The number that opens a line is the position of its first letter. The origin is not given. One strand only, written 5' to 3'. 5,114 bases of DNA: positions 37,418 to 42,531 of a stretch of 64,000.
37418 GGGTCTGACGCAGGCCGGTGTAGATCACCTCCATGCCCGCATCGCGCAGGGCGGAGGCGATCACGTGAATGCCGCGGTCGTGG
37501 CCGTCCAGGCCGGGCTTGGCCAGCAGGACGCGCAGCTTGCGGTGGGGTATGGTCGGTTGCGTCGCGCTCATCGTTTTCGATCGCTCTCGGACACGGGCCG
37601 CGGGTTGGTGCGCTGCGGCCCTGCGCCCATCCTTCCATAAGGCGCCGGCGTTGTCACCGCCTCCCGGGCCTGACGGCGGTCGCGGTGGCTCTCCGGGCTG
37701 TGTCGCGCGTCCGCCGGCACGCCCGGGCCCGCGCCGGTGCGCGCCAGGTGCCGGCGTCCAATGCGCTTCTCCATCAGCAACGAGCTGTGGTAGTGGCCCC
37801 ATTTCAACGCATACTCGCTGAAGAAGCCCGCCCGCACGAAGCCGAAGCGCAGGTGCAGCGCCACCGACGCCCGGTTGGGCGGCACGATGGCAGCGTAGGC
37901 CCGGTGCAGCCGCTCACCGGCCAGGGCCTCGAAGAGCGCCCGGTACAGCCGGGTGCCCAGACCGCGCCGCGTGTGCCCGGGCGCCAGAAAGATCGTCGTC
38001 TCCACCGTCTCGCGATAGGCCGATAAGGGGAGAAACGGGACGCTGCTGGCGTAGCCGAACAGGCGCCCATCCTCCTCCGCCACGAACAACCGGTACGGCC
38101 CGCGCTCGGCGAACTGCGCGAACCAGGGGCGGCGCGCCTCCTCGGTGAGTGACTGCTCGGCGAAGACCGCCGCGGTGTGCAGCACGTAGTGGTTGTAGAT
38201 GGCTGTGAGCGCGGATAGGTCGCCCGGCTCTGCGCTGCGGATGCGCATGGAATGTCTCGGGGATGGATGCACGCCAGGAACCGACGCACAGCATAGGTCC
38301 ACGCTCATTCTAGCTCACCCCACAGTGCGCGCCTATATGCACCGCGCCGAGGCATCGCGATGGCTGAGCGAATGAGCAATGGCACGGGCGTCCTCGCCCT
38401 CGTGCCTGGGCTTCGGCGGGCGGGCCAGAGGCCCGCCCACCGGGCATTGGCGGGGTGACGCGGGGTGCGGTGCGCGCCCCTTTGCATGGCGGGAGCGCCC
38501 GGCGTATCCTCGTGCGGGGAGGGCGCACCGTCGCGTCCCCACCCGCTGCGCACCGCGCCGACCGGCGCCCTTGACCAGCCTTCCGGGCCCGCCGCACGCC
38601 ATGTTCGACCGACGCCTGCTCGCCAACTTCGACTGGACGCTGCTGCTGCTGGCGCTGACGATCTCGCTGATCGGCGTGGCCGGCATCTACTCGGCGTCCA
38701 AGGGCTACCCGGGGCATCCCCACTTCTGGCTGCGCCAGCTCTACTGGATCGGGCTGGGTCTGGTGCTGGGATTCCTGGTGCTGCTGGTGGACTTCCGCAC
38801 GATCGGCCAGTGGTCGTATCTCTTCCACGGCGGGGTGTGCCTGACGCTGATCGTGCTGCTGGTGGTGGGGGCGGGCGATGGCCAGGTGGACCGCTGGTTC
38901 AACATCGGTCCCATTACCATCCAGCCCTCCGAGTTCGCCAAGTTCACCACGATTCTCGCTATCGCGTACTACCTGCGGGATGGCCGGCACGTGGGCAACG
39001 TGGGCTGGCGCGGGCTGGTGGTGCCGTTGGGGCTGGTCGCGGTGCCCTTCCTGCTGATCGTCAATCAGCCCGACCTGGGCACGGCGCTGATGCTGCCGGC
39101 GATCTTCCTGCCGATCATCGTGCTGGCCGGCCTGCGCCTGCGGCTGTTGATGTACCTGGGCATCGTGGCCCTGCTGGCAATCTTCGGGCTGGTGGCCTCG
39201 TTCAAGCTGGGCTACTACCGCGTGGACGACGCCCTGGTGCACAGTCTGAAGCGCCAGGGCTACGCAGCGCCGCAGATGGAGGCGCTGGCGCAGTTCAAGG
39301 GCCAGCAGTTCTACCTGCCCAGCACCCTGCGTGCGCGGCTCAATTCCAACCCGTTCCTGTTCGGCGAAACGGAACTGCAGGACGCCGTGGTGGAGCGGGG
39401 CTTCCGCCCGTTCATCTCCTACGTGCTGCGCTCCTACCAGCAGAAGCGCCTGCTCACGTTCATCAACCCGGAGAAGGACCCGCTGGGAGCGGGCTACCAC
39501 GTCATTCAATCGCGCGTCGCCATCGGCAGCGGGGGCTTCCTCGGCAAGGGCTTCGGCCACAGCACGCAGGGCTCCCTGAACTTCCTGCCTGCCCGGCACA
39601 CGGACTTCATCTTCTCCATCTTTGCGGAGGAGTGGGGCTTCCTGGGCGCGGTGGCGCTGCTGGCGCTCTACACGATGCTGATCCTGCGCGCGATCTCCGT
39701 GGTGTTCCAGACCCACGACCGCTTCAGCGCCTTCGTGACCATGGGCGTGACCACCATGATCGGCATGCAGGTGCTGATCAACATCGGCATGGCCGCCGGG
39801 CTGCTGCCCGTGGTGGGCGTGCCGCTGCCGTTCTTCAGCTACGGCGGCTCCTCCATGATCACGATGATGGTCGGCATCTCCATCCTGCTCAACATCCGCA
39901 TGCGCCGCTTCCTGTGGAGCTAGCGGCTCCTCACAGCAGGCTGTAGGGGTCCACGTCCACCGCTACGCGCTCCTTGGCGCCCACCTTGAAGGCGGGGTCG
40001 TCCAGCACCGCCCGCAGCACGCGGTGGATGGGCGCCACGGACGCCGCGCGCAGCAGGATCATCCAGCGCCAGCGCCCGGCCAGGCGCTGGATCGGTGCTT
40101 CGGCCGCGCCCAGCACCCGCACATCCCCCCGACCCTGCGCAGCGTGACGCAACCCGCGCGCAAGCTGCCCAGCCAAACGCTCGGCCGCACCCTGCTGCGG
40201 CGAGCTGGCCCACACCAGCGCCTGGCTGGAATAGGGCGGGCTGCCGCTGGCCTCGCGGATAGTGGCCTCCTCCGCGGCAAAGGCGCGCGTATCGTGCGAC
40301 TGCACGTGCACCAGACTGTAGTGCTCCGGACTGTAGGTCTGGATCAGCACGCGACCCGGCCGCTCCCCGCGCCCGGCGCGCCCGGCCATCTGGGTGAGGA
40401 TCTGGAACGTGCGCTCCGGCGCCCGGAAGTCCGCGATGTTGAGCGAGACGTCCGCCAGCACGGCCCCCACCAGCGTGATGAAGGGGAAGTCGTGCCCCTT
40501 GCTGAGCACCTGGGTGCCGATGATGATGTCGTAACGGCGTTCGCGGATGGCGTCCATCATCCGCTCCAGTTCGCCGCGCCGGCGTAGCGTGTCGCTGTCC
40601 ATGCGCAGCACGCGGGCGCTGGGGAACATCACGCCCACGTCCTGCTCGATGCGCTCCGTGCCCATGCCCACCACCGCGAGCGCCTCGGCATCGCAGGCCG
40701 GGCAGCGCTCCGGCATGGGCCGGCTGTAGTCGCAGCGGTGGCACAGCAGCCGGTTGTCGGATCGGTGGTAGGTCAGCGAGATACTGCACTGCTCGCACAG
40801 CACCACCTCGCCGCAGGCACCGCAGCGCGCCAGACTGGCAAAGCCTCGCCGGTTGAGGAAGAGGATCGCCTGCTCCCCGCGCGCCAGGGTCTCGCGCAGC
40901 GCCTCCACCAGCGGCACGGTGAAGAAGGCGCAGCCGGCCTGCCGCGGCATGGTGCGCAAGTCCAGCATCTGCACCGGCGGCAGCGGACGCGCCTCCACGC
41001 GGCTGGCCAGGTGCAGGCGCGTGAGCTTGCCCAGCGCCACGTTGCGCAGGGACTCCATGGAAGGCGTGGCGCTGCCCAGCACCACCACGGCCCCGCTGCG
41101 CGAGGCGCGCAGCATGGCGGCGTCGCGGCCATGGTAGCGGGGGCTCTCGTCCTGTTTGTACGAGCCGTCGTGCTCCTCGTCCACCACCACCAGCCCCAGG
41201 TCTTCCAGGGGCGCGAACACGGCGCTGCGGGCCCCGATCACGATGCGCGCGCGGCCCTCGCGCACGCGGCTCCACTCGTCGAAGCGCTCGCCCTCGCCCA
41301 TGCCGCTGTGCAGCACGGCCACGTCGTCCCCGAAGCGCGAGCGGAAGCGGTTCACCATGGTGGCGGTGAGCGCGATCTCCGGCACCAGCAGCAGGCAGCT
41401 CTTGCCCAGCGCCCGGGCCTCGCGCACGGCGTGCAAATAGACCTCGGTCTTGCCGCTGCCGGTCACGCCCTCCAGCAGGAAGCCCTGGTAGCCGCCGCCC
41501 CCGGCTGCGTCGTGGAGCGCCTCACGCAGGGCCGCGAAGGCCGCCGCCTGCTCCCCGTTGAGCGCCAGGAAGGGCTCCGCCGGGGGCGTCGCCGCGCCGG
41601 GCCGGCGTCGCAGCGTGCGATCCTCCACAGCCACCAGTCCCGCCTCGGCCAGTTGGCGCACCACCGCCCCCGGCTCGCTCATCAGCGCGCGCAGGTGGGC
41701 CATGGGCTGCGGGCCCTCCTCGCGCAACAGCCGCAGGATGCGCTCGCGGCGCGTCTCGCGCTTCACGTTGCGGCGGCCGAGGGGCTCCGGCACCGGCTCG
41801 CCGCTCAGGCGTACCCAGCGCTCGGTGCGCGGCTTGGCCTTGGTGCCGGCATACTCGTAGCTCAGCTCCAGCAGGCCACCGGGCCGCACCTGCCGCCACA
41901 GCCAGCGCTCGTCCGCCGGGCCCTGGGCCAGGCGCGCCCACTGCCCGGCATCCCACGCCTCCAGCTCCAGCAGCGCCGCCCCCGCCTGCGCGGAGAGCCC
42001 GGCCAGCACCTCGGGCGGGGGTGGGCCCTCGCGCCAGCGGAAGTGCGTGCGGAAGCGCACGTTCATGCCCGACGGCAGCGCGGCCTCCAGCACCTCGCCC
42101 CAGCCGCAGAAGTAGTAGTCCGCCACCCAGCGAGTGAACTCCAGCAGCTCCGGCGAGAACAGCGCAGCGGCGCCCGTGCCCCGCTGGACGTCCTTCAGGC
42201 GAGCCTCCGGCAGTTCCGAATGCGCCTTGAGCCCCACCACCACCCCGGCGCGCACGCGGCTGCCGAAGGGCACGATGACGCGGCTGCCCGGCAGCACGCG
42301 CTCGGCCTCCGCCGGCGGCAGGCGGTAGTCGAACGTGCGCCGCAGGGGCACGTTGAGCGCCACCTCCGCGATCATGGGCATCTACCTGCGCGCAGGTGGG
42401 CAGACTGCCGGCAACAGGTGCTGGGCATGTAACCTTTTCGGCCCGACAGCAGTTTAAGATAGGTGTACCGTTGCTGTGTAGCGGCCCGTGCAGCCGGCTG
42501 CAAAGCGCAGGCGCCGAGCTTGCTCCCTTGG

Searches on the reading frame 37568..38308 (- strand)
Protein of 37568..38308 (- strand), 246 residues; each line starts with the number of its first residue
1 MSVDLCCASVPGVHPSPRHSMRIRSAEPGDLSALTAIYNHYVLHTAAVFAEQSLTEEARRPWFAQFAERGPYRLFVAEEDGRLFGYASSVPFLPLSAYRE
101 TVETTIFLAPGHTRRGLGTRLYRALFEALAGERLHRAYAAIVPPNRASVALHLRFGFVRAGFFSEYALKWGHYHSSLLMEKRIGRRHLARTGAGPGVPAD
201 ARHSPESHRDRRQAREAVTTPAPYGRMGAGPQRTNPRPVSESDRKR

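Call 25: search_protein_families(library=pfam, proteins=[window:37568-38308:-], max_evalue=0.00001)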
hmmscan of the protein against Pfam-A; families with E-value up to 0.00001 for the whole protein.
window:37568-38308:- (246 aa): 4 families
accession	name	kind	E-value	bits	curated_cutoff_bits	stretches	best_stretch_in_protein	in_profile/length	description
PF00583.31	Acetyltransf_1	-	1.4e-17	64.5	20.7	1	56-157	19-116/116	Acetyltransferase (GNAT) family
PF13420.13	Acetyltransf_4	-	2.3e-12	47.6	24.3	1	23-174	1-151/155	Acetyltransferase (GNAT) domain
PF13302.13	Acetyltransf_3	-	2.5e-09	38.4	25.4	1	22-158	3-138/138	Acetyltransferase (GNAT) domain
PF13508.13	Acetyltransf_7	-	7.5e-08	33.1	27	1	72-158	3-83/84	Acetyltransferase (GNAT) domain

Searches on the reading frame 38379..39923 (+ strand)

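Call 25: search_protein_families(library=pfam, proteins=[window:38379-39923:+], max_evalue=0.00001)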
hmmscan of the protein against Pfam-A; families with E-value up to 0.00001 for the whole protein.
window:38379-39923:+ (514 aa): 1 family
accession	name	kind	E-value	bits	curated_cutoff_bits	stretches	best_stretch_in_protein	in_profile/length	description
PF01098.24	FTSW_RODA_SPOVE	-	2.1e-98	330.1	26.4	2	345-509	190-353/356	Cell cycle protein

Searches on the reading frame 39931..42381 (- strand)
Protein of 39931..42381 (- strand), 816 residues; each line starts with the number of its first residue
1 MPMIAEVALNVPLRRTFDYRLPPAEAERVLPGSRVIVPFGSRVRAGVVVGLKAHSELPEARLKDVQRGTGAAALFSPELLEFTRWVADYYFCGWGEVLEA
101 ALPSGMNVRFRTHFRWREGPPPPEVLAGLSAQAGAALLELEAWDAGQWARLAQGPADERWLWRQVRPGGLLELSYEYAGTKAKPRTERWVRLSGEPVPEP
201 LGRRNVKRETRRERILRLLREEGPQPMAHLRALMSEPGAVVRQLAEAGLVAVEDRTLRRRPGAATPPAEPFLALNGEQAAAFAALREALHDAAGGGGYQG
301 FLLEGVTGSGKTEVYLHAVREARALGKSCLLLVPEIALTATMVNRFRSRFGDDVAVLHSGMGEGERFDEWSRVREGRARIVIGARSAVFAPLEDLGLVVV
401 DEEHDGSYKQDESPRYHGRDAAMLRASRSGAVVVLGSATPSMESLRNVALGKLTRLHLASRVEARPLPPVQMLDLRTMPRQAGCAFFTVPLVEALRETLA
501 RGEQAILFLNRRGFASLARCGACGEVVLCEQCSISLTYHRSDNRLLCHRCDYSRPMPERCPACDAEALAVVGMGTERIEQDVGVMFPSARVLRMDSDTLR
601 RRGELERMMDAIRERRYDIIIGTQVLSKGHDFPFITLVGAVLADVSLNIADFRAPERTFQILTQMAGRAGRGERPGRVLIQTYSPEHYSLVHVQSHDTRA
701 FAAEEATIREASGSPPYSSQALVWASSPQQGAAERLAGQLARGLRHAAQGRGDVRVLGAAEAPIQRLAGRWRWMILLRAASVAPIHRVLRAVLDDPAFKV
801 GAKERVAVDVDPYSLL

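Call 25: search_protein_families(library=pfam, proteins=[window:39931-42381:-], max_evalue=0.00001)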
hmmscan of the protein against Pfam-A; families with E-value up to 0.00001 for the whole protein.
window:39931-42381:- (816 aa): 6 families
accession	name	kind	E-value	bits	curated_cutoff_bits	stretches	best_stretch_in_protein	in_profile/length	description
PF17764.6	PriA_3primeBD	-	2e-28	98.5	22.7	1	6-103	1-96/96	3'DNA-binding domain (3'BD)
PF18074.6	PriA_C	-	1.1e-17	65.1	26.9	1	716-812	1-95/95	Primosomal protein N C-terminal domain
PF00270.35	DEAD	-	1.6e-16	60.9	26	1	300-446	16-165/167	DEAD/DEAH box helicase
PF04851.21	ResIII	-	2.2e-12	47.6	22.5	1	274-415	4-142/164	Type III restriction enzyme, res subunit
PF18319.7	Zn_ribbon_PriA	-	5.4e-10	39.5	26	1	529-555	1-27/27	PriA DNA helicase Cys-rich region (CRR) domain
PF00271.37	Helicase_C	-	8.9e-08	32.8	23.5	0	590-671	41-108/110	Helicase conserved C-terminal domain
